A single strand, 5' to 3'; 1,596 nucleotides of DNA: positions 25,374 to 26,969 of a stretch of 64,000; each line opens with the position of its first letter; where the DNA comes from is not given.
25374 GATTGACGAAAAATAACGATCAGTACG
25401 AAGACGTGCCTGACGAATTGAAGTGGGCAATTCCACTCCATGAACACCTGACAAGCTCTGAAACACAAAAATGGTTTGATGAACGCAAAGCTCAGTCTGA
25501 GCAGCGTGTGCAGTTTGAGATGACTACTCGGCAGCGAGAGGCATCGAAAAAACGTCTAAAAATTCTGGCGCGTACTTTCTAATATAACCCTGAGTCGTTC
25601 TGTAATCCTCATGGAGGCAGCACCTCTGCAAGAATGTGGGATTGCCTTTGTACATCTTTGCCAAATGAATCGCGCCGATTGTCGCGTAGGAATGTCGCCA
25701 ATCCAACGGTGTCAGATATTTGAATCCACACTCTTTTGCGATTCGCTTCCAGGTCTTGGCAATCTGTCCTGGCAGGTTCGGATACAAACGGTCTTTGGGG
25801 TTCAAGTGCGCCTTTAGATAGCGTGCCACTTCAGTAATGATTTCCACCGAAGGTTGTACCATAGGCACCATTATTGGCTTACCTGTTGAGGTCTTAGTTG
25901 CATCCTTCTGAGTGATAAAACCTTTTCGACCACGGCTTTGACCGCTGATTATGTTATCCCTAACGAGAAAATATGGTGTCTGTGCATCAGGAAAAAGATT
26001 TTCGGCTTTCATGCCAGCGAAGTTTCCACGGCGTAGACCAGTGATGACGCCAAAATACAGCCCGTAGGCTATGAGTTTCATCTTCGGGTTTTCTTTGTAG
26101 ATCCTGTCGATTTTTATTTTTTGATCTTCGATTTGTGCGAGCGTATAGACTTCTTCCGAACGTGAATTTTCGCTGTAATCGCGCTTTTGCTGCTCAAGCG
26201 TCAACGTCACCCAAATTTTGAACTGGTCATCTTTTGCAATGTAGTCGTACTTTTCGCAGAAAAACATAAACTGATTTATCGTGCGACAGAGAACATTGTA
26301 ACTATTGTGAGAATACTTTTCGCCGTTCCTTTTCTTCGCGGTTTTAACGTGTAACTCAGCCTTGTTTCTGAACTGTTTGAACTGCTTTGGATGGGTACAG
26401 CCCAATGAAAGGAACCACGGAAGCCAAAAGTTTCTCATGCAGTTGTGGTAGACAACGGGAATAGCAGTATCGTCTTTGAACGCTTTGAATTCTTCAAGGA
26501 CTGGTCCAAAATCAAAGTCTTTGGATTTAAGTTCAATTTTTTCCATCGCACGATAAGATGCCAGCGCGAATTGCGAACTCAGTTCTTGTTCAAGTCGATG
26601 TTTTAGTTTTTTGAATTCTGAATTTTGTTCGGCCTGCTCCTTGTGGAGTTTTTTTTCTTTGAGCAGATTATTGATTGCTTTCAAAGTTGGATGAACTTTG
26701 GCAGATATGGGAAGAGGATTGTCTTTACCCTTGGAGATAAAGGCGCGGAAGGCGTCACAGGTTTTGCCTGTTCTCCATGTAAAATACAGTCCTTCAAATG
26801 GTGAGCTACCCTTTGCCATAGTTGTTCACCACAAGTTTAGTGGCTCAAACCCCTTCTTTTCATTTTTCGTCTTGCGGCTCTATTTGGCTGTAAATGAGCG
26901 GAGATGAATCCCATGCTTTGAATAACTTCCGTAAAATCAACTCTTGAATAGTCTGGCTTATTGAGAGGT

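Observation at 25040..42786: Host tRNA-Val(UAC) is split in two by a 17.7-kb island that carries its own complete replacement tRNA-Val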

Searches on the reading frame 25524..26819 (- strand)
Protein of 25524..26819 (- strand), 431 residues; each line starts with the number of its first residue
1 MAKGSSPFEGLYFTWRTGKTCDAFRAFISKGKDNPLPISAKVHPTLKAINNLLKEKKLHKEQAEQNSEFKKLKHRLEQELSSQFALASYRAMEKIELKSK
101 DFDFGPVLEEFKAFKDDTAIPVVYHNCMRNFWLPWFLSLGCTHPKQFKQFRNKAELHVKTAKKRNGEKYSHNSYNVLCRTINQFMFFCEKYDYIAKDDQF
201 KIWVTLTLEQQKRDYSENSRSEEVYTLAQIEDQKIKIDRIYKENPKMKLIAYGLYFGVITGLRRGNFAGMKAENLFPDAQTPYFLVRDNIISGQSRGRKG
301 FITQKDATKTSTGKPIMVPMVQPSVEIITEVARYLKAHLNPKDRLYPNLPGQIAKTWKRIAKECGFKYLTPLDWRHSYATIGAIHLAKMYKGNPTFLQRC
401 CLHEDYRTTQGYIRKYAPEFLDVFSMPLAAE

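Call 7: search_protein_families(library=pfam, proteins=[window:25524-26819:-], max_evalue=0.01)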
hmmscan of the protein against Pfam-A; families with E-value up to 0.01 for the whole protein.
window:25524-26819:- (431 aa): 2 families
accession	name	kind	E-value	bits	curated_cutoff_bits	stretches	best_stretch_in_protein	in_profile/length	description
PF00589.27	Phage_integrase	-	1.2e-05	25.6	27.1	1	255-416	29-169/172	Phage integrase family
PF25561.1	QRICH1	-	0.0083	16.6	30.8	1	157-203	58-104/115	QRICH1 domain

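Call 17: search_protein_families(library=ncbifam, proteins=[window:25524-26819:-], max_evalue=0.00001)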
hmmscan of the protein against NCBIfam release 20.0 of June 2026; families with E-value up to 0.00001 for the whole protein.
window:25524-26819:- (431 aa): 0 families

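Call 27: find_homologous_proteins(query=window:25524-26819:-, max_evalue=1e-10)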
Query window:25524-26819:- (431 aa): 40 proteins with E <= 1e-10 among 3976 candidates.
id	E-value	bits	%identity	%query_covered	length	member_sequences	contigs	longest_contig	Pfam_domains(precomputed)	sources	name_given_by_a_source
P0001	1.6e-261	886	88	99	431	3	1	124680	-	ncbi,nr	ncbi:MAG: hypothetical protein JNM39_17205 [Bdellovibrionaceae bacterium]|nr:hypothetical protein [P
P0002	2.4e-258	875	88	99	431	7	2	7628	-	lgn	-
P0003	5.8e-252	854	83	100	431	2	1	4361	-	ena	-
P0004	3.3e-222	756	74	100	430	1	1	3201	-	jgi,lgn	-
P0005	2.2e-207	707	71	100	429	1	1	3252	-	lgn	-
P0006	1.1e-194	665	83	78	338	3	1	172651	-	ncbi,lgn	-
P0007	7.4e-149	514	53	99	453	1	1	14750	-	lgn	-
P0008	3.8e-147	509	51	99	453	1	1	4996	-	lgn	-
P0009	8.9e-134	465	49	96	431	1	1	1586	-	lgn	-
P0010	2.8e-132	460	46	99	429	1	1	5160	PF00589.28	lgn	-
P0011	4.6e-131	456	49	99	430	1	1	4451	-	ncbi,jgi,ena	jgi:integrase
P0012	1.1e-128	448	48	98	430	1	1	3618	-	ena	-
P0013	4.9e-127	442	48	99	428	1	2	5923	-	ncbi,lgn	-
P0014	5.1e-127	442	48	99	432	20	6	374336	-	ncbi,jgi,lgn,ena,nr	ncbi:MAG: hypothetical protein COT74_14035 [Bdellovibrionales bacterium CG10_big_fil_rev_8_21_14_0_1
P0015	3.0e-126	440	47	96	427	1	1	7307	-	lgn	-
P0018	1.3e-122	428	46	98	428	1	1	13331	-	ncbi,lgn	-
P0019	2.8e-121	423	46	99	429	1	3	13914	PF00589.28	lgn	-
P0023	3.7e-118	413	47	98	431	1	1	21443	PF00589.28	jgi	jgi:integrase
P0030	3.7e-112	393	43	99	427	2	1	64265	PF00589.28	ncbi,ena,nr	ncbi:MAG: hypothetical protein A4S09_06475 [Proteobacteria bacterium SG_bin7]|nr:MAG: hypothetical p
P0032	3.8e-105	370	41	99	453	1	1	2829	PF00589.28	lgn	-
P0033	1.8e-103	365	43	98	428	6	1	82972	-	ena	-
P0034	1.7e-102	362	42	98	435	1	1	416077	-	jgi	jgi:integrase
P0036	2.8e-92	328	40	96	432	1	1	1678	PF00589.28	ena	-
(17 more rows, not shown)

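Call 28: find_encoding_contigs(protein=P0001, flank=10000, max_places=3)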
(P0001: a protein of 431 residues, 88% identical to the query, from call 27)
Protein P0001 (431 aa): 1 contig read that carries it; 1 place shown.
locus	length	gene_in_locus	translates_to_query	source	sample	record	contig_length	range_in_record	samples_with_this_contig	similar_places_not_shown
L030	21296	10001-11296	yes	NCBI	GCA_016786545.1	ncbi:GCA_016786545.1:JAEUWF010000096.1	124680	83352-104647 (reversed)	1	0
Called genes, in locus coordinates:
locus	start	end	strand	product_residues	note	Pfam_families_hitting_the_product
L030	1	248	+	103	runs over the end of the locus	PF13560:HTH_31 (weak), PF13443:HTH_26 (weak)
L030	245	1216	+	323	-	-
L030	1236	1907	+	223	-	-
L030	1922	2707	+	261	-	-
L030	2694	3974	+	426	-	-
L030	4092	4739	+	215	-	-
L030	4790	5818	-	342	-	-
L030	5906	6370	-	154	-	PF13650:Asp_protease_2 (weak), PF13975:gag-asp_proteas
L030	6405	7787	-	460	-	PF03796:DnaB_C, PF13481:AAA_25 (weak)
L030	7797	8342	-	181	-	-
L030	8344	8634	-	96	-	-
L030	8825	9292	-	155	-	-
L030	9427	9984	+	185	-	-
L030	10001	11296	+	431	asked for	-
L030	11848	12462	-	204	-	-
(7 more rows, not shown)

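Call 29: find_encoding_contigs(protein=P0006, flank=10000, max_places=3)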
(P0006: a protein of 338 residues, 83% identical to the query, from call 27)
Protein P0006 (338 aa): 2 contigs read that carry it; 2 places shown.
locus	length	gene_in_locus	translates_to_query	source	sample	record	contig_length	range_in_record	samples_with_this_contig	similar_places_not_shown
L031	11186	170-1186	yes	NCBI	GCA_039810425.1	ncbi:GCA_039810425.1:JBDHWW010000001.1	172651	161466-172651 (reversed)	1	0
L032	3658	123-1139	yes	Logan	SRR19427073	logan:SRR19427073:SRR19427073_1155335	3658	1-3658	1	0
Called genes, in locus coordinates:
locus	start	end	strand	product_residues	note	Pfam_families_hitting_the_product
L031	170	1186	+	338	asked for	-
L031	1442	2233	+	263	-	PF00583:Acetyltransf_1 (faint)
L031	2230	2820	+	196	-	PF13302:Acetyltransf_3, PF13420:Acetyltransf_4 (weak), PF00583:Acetyltransf_1 (weak)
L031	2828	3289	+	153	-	PF00583:Acetyltransf_1, PF13673:Acetyltransf_10 (weak), PF13508:Acetyltransf_7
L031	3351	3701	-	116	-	-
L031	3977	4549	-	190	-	-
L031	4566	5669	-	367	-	PF00515:TPR_1 (faint), PF07719:TPR_2 (faint), PF13181:TPR_8 (faint), PF21033:RMD1-3 (faint), PF13424:TPR_12 (weak), PF00486:Trans_reg_C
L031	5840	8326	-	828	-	PF02190:LON_substr_bdg, PF13191:AAA_16 (faint), PF08298:AAA_PrkA (weak), PF00004:AAA, PF07728:AAA_5, PF22667:Lon_lid, PF05362:Lon_C, PF13541:ChlI, +2 more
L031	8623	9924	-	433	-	PF06689:zf-C4_ClpX, PF00493:MCM (faint), PF05496:RuvB_N (weak), PF01078:Mg_chelatase (faint), PF07724:AAA_2, PF00004:AAA, PF07728:AAA_5 (weak), PF10431:ClpB_D2-small, +1 more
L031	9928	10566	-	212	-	PF00574:CLP_protease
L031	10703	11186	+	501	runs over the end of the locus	PF02789:Peptidase_M17_N, PF00883:Peptidase_M17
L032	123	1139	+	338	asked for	-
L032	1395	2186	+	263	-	PF00583:Acetyltransf_1 (faint)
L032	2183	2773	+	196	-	PF13302:Acetyltransf_3, PF13420:Acetyltransf_4 (weak), PF00583:Acetyltransf_1 (weak)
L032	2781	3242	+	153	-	PF00583:Acetyltransf_1, PF13673:Acetyltransf_10 (weak), PF13508:Acetyltransf_7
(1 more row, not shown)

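Call 30: find_encoding_contigs(protein=P0014, flank=10000, max_places=6)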
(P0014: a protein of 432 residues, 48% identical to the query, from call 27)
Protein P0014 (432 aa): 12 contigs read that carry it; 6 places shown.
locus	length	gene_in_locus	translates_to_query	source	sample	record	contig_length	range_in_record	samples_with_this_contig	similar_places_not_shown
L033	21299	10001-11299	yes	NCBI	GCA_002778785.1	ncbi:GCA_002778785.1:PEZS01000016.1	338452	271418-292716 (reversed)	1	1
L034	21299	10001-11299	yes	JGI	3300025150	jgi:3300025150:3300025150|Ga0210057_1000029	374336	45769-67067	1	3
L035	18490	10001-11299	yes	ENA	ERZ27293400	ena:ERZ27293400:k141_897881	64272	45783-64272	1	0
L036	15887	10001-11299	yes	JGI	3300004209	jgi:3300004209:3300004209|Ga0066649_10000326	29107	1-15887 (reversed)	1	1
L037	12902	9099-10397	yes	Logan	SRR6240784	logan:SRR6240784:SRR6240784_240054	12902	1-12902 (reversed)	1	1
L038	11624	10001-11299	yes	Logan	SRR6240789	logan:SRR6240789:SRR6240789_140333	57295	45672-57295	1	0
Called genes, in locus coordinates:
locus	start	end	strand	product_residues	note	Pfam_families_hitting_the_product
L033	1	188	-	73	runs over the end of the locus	-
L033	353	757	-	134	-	-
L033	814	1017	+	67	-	-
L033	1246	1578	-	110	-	-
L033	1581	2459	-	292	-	-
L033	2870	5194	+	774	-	PF20717:DUF6829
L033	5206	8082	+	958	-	PF06414:Zeta_toxin, PF13238:AAA_18, PF13671:AAA_33, PF20717:DUF6829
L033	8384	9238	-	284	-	PF08843:AbiEii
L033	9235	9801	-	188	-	-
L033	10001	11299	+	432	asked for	-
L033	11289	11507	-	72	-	-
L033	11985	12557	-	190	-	PF01066:CDP-OH_P_transf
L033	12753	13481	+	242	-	PF07238:PilZ (weak)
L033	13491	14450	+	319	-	PF03320:FBPase_glpX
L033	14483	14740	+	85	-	-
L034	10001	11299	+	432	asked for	-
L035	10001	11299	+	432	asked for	-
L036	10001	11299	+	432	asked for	-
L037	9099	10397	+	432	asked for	-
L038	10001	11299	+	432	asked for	-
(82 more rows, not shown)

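Call 40: find_related_loci(query=A1, collection=metagenome_contigs, flank=10000)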
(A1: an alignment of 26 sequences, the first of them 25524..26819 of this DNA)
Query A1 (431 aa) in metagenome_contigs; peptide patterns used: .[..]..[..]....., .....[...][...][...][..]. (x = any residue, [..] = any of these).
134 stretches matched a pattern; 21 encode a relative of the query (tblastn E <= 1e-3); 21 distinct loci.
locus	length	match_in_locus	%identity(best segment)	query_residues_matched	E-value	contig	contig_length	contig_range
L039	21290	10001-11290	48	1-425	1e-132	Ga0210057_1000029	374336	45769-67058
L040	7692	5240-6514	46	1-424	1e-128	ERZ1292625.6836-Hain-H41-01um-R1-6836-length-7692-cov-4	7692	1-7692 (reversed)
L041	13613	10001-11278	46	1-425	1e-128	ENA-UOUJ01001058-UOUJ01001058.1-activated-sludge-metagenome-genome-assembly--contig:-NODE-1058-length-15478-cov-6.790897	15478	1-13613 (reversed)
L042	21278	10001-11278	43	1-425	2e-118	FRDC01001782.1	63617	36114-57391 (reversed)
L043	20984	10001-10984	46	99-424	1e-102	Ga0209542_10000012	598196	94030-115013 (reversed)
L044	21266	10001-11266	43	2-424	6e-108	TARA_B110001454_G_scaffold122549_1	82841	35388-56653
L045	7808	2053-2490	46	282-427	2e-40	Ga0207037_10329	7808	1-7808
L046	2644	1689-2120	46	281-425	2e-40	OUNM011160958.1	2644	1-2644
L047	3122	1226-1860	51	216-424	4e-55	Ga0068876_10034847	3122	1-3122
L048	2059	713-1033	49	318-424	2e-32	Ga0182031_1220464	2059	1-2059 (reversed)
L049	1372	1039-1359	49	318-424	5e-33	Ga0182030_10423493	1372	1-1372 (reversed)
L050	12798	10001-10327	50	316-424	5e-32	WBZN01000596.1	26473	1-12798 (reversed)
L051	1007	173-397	59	350-424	4e-26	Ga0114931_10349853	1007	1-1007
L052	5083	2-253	55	341-424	6e-24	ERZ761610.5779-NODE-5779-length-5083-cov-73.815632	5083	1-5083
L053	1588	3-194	50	362-425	4e-16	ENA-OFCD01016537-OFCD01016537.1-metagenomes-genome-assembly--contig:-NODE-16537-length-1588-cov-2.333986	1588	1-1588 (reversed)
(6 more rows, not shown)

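Call 61: search_solved_structures(query=A1, max_evalue=0.01, show_alignments=1)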
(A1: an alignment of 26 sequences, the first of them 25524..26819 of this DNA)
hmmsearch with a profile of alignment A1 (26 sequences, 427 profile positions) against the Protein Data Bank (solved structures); distinct sequences matched with E-value up to 0.01: 0.

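Call 64: find_encoding_contigs(protein=P0018, flank=10000, max_places=2)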
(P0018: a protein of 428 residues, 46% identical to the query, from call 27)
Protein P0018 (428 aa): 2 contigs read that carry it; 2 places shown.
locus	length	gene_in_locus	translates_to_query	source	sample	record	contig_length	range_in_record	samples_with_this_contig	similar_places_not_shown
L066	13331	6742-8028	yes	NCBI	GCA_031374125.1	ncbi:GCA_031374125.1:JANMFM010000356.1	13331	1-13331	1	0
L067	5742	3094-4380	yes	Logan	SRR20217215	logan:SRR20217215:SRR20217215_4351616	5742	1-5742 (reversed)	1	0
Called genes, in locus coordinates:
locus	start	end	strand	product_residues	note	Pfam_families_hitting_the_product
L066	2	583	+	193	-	?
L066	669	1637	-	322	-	PF02899:Phage_int_SAM_1 (weak), PF00589:Phage_integrase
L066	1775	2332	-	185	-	-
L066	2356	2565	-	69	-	-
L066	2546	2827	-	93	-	-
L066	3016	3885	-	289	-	-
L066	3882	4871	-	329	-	PF03796:DnaB_C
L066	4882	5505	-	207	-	-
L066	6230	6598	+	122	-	-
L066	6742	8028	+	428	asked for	-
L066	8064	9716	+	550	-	PF18780:HNH_repeat (faint)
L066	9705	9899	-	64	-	-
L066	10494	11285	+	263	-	PF14321:DUF4382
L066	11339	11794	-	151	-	-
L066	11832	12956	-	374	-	PF00515:TPR_1 (faint), PF07719:TPR_2 (faint), PF13174:TPR_6 (faint), PF13176:TPR_7 (faint), PF13181:TPR_8 (faint), PF13374:TPR_10 (faint), PF13424:TPR_12, PF00486:Trans_reg_C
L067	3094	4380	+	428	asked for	-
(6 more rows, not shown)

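Call 65: find_encoding_contigs(protein=P0030, flank=10000, max_places=2)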
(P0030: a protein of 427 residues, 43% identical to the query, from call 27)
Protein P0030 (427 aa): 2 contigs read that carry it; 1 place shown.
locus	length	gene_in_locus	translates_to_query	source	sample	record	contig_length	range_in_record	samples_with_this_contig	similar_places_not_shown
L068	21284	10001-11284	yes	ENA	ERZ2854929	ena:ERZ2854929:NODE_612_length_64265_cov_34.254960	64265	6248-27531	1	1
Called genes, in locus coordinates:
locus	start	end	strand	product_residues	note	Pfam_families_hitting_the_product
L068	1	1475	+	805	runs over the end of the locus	PF11130:TraC_F_IV (weak), PF12846:AAA_10, PF19044:P-loop_TraG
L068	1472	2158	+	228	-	-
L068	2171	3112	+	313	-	-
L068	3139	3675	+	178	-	-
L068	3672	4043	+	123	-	-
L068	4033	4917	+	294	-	PF03743:TrbI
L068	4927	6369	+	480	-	PF00004:AAA (faint), PF01580:FtsK_SpoIIIE, PF25199:nSTAND_NTPase5 (faint)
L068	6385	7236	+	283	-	-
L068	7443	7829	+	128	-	PF13441:Gly-zipper_YMGG, PF13488:Gly-zipper_Omp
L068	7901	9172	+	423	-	PF01555:N6_N4_Mtase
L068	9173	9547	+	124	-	-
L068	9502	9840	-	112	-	PF13560:HTH_31 (faint), PF01381:HTH_3 (weak), PF13443:HTH_26 (weak)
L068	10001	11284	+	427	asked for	PF00589:Phage_integrase (weak)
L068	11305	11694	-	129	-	PF01451:LMWPc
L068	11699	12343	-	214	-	PF00230:MIP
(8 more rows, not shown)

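Call 66: find_encoding_contigs(protein=P0034, flank=10000, max_places=2)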
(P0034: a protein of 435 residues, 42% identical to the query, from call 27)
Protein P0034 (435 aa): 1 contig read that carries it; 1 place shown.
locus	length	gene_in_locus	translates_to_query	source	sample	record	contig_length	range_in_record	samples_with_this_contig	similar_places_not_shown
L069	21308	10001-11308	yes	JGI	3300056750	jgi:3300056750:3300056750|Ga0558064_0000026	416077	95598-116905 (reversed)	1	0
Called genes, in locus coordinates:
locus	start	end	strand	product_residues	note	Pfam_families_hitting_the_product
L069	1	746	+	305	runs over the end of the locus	PF13518:HTH_28 (faint), PF13384:HTH_23 (weak)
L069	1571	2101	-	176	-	-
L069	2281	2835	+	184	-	PF19502:DUF6036 (weak)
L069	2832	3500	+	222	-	-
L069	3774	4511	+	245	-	PF11645:PDDEXK_5, PF13392:HNH_3 (weak)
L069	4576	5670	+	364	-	-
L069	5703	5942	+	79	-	-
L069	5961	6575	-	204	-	PF09414:RNA_ligase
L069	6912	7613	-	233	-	PF03796:DnaB_C, PF00004:AAA (faint), PF13481:AAA_25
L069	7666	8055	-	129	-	-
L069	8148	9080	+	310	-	PF18760:ART-PolyVal (weak)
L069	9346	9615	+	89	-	-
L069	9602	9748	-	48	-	-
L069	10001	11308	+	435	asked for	-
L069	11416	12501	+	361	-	PF13508:Acetyltransf_7 (weak)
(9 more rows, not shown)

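Call 67: find_encoding_contigs(protein=P0033, flank=10000, max_places=2)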
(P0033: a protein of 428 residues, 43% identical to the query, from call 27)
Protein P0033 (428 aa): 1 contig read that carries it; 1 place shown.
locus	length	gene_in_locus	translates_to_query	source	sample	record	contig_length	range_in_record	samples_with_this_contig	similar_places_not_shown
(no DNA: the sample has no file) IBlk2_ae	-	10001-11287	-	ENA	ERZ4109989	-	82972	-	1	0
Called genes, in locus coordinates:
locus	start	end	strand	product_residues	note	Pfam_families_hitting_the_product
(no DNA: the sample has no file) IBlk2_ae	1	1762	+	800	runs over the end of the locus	PF11130:TraC_F_IV, PF12846:AAA_10, PF19044:P-loop_TraG, PF01935:DUF87 (faint)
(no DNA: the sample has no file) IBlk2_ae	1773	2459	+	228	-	-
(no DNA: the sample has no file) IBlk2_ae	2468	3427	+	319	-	-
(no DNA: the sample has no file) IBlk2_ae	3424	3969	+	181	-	-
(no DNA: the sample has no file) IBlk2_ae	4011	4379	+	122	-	-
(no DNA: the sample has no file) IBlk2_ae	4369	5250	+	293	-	PF03743:TrbI, PF12508:Transposon_TraM (weak)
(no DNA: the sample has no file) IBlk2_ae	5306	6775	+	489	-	PF01580:FtsK_SpoIIIE, PF01935:DUF87 (faint), PF25199:nSTAND_NTPase5 (faint)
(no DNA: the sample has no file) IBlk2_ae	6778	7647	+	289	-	-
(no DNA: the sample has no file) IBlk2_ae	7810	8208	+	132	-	PF13441:Gly-zipper_YMGG, PF13488:Gly-zipper_Omp (weak)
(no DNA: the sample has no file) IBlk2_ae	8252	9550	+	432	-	PF01555:N6_N4_Mtase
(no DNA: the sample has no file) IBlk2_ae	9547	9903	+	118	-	-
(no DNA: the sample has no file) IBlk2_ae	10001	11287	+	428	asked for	-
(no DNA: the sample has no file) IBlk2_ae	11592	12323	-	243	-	PF21948:LplA-B_cat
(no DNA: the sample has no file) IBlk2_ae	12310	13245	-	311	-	-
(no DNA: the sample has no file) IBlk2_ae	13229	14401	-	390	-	-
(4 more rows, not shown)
